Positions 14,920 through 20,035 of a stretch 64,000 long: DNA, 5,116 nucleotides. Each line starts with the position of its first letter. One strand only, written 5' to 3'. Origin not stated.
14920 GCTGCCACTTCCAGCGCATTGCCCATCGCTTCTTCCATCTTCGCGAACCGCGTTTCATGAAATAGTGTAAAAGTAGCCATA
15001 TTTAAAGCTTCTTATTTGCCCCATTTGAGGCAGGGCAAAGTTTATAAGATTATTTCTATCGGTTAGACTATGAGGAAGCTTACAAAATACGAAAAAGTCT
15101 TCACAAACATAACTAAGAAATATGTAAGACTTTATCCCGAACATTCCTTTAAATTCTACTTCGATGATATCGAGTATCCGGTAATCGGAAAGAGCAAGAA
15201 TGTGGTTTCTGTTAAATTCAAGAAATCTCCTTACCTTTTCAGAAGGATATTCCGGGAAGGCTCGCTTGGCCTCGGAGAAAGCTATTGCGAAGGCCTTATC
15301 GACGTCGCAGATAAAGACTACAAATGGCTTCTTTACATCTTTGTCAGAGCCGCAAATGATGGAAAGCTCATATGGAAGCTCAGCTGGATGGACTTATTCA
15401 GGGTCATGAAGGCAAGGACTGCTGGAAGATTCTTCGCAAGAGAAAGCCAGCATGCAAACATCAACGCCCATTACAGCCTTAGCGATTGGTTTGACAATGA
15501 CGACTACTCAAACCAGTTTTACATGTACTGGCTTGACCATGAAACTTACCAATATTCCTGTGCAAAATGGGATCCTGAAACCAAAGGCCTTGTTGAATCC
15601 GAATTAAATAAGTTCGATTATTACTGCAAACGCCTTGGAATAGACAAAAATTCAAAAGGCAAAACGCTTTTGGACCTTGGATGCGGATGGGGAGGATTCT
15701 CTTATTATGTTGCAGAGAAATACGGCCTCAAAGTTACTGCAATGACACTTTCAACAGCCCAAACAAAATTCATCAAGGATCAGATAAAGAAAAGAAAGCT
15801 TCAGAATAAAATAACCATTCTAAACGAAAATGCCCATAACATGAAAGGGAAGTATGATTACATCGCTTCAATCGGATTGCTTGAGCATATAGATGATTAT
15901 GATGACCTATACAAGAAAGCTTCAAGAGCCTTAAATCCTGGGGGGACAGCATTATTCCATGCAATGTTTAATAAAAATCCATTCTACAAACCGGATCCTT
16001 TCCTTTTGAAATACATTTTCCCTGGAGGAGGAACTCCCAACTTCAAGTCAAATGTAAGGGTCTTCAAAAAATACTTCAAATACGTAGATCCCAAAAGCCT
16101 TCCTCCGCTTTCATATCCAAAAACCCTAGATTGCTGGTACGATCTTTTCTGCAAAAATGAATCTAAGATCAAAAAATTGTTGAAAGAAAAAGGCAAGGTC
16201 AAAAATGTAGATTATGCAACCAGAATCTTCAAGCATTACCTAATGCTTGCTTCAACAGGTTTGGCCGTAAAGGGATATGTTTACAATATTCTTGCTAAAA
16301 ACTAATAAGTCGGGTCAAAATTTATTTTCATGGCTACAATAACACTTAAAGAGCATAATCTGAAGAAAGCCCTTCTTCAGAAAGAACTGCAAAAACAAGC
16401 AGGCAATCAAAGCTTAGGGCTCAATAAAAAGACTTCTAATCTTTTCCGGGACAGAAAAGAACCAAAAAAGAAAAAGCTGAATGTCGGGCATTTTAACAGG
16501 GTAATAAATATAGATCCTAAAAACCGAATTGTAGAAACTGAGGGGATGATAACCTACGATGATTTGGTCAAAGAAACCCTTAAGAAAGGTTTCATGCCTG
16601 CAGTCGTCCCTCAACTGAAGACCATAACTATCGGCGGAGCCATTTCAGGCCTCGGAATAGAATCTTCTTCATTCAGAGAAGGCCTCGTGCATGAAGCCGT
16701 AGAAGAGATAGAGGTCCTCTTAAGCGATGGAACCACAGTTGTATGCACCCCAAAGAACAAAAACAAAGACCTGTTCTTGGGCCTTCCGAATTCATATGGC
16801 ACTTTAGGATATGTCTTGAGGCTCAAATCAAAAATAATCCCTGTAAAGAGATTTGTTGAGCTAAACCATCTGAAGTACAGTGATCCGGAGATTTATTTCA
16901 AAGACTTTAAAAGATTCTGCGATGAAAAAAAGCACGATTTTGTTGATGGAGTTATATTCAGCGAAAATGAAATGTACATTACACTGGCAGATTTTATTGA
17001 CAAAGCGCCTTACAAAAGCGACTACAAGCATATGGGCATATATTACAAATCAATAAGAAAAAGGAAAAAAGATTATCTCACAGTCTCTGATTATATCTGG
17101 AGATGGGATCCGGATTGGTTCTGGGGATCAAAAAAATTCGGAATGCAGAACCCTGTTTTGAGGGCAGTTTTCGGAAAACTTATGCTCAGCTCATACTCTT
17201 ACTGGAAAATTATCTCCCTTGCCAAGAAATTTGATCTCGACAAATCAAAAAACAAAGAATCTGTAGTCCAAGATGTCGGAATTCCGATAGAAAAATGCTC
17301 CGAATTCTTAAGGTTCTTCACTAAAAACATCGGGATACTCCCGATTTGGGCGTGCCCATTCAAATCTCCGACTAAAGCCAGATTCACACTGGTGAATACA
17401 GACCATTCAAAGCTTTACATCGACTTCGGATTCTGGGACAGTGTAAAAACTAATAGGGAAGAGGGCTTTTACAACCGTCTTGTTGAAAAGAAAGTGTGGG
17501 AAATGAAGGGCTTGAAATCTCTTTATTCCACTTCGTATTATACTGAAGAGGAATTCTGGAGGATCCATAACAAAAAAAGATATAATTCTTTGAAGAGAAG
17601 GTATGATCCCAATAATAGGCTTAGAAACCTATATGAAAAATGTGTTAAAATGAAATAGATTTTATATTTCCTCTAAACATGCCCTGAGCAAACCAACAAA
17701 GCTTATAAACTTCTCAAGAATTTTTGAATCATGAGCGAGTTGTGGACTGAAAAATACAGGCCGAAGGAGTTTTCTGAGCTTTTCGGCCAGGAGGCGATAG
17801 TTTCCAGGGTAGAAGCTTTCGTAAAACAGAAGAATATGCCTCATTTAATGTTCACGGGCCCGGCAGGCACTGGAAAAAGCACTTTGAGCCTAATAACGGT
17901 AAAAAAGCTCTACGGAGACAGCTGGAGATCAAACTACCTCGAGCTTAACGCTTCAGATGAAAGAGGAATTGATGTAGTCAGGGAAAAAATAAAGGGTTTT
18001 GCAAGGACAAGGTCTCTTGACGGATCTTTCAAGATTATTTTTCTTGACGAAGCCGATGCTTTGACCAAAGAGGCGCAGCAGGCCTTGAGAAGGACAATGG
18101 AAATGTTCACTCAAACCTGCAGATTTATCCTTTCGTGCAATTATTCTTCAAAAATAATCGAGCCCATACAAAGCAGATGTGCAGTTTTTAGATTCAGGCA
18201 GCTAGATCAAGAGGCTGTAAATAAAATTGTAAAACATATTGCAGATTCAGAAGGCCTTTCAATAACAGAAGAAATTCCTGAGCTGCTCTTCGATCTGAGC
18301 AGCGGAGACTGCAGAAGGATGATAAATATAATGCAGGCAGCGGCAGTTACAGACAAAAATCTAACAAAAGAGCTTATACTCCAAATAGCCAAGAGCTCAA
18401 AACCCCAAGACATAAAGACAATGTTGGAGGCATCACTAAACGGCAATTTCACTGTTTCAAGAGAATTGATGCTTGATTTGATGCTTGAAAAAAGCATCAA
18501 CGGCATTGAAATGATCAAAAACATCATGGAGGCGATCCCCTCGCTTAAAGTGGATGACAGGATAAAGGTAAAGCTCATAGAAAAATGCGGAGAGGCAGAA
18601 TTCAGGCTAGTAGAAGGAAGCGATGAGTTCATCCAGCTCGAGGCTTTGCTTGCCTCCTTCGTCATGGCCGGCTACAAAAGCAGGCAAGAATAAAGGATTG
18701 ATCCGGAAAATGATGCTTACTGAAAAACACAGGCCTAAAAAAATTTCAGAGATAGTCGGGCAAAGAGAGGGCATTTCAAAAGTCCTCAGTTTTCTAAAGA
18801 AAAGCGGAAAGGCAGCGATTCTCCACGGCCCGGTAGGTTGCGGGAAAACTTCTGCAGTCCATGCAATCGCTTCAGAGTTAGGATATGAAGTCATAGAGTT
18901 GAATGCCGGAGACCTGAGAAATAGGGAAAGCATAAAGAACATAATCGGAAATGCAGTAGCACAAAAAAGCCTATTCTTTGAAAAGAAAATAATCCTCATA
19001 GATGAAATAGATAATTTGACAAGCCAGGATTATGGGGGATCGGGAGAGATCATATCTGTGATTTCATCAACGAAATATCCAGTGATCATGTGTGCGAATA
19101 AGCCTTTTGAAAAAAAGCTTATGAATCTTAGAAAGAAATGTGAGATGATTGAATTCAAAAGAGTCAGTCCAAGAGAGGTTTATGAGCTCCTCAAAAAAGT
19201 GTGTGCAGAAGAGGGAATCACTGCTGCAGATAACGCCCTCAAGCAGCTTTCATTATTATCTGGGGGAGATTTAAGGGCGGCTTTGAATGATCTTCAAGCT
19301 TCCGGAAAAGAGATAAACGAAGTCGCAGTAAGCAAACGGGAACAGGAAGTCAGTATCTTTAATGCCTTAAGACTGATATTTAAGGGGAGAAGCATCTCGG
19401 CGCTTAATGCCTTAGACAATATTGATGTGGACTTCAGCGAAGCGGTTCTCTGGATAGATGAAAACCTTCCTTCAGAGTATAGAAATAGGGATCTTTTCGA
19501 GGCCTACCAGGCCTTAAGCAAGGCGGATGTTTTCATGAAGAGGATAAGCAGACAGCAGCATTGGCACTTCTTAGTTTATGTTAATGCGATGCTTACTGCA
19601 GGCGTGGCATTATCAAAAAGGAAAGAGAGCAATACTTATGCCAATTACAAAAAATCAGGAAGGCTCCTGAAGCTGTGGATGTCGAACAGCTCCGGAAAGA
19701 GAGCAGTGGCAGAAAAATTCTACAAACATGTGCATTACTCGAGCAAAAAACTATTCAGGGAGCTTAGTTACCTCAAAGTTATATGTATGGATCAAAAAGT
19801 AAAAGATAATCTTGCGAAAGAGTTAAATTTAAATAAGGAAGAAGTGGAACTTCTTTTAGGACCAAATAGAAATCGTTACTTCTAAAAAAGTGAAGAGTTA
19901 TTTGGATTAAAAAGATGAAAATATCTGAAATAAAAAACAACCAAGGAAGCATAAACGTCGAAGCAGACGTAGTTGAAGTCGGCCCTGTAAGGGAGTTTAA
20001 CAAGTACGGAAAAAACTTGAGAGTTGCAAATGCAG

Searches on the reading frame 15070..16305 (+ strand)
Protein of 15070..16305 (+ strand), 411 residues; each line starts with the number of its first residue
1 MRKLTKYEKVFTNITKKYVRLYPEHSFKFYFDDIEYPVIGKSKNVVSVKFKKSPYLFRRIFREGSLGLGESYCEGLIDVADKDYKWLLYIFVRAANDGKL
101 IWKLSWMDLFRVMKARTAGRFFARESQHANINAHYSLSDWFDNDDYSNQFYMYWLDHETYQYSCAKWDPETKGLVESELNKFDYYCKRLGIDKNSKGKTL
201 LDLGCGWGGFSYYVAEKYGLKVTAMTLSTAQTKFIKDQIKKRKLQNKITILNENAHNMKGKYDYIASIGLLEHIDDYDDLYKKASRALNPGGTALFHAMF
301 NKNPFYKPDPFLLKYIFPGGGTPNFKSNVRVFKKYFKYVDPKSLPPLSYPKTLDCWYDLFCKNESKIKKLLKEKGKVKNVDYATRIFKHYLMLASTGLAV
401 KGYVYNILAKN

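Call 62: search_protein_families(library=pfam, proteins=[window:15070-16305:+], max_evalue=0.00001)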
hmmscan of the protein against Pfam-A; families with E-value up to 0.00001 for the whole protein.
window:15070-16305:+ (411 aa): 9 families
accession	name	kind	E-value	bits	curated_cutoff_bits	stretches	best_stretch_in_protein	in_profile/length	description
PF02353.26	CMAS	-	1.1e-47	163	27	1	145-375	15-248/273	Mycolic acid cyclopropane synthetase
PF08242.18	Methyltransf_12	-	1.3e-13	51.9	30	1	201-293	1-97/98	Methyltransferase domain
PF13649.12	Methyltransf_25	-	1.6e-13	51.6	27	1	201-292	2-97/97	Methyltransferase domain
PF08241.18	Methyltransf_11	-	3e-13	50.7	21.2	1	201-296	1-95/95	Methyltransferase domain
PF13489.12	Methyltransf_23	-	3.8e-13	49.9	27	1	192-298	18-118/164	Methyltransferase domain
PF13847.12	Methyltransf_31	-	2.7e-09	37.3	27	1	195-295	2-108/145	Methyltransferase domain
PF03848.20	TehB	-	4.7e-08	33.1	20.4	1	197-311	32-147/193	Tellurite resistance protein TehB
PF01728.25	FtsJ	-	2.5e-06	28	24.1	1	195-240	20-63/181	FtsJ-like methyltransferase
PF05175.20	MTS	-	3.5e-06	27.2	23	1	194-293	30-135/170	Methyltransferase small domain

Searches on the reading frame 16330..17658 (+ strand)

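Call 62: search_protein_families(library=pfam, proteins=[window:16330-17658:+], max_evalue=0.00001)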
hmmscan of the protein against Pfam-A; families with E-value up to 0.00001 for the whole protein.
window:16330-17658:+ (442 aa): 1 family
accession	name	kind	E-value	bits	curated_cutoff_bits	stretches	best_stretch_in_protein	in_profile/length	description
PF01565.28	FAD_binding_4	-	2.1e-14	53.8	26.4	1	50-139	48-138/139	FAD binding domain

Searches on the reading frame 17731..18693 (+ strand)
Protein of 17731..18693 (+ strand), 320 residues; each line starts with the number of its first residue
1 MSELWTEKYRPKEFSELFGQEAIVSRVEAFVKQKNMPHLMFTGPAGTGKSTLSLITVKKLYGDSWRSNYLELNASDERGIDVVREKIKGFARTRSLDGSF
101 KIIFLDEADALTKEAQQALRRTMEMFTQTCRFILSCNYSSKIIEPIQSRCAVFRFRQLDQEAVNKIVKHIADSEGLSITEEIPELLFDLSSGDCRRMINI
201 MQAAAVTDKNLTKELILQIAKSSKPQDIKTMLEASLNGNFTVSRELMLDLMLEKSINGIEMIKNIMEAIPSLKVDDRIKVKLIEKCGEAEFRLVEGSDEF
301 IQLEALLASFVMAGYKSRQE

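Call 62: search_protein_families(library=pfam, proteins=[window:17731-18693:+], max_evalue=0.00001)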
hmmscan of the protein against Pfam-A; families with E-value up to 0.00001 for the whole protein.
window:17731-18693:+ (320 aa): 7 families
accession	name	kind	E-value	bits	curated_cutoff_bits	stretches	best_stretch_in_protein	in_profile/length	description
PF08542.16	Rep_fac_C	-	1.6e-18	67.3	23.6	1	224-309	2-88/88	Replication factor C C-terminal domain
PF00004.35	AAA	-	1.3e-14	55.2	21.2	1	39-154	1-127/131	ATPase family associated with various cellular activities (AAA)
PF13177.12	DNA_pol3_delta2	-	7.2e-12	46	27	1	79-158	82-160/161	DNA polymerase III, delta subunit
PF25361.1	AAA_lid_RFC1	-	1.6e-06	27.9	34.9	1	162-213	3-54/59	RFC1-like, AAA+ ATPase lid domain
PF05496.18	RuvB_N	-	3.3e-06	27.4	27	0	10-125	2-110/159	Holliday junction DNA helicase RuvB P-loop domain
PF25199.1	nSTAND_NTPase5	-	6.1e-06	26.6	34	0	21-138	26-134/145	Novel STAND NTPase 5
PF13173.12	AAA_14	-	6.9e-06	26.5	27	0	39-139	5-100/129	AAA domain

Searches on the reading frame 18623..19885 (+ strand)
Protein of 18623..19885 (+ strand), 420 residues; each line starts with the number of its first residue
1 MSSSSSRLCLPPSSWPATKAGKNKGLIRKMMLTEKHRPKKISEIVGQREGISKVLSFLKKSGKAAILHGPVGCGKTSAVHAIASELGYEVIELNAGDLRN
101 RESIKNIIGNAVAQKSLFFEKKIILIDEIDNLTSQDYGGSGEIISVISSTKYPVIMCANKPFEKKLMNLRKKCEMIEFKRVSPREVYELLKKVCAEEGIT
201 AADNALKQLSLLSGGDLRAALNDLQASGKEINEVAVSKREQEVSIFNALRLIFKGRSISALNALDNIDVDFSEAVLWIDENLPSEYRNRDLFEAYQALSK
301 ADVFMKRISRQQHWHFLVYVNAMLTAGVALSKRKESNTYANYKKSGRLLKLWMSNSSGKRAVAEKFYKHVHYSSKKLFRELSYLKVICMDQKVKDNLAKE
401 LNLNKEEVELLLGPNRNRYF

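Call 62: search_protein_families(library=pfam, proteins=[window:18623-19885:+], max_evalue=0.00001)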
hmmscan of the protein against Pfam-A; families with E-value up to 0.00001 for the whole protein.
window:18623-19885:+ (420 aa): 4 families
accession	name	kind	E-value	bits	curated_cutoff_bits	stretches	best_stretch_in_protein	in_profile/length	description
PF00004.35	AAA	-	6.4e-16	59.4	21.2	1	66-160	2-110/131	ATPase family associated with various cellular activities (AAA)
PF21960.2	RCF1-5-like_lid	-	5.6e-07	29.9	27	1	189-226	2-40/43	RCF1/5-like, AAA+ ATPase lid domain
PF03215.21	Rad17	-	1.4e-06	28.8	23.8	0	34-97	11-81/186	Rad17 P-loop domain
PF00910.28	RNA_helicase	-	4.8e-06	27.4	21.5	0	66-158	2-86/105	RNA helicase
